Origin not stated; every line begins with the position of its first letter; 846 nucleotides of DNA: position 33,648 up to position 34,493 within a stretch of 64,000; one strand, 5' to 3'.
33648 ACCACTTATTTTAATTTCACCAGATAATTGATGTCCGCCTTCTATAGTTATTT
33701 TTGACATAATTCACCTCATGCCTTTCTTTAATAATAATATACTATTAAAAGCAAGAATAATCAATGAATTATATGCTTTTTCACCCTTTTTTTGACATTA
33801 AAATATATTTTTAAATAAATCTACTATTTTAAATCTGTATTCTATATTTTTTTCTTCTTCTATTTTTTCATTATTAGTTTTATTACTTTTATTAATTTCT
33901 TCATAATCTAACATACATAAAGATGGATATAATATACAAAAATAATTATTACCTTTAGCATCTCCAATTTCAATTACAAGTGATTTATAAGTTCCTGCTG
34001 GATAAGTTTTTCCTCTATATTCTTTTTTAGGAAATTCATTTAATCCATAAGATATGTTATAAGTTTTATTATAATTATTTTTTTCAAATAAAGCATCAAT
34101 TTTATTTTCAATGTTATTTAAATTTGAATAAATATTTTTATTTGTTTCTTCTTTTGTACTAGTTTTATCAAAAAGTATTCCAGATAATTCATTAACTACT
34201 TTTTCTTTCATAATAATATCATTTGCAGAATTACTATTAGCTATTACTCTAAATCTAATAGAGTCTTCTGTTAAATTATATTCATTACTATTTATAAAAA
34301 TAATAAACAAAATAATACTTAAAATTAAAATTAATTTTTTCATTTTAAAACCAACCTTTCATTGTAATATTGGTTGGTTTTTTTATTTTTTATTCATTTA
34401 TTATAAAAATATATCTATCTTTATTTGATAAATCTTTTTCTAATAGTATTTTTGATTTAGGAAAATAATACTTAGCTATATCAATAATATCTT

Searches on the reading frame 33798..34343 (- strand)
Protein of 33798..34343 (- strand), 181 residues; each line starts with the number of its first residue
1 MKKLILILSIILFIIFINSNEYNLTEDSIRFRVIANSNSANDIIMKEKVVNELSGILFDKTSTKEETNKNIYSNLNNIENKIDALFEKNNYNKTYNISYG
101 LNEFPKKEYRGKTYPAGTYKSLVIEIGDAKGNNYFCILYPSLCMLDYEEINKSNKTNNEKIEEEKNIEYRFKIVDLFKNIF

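Call 9: search_protein_families(library=ncbifam, proteins=[window:33798-34343:-])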
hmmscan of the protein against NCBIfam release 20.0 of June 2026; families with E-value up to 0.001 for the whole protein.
window:33798-34343:- (181 aa): 1 family
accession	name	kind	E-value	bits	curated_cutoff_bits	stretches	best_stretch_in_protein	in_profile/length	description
TIGR02837.1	spore_II_R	equivalog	2.4e-30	105.3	151.9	1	22-149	33-163/168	stage II sporulation protein R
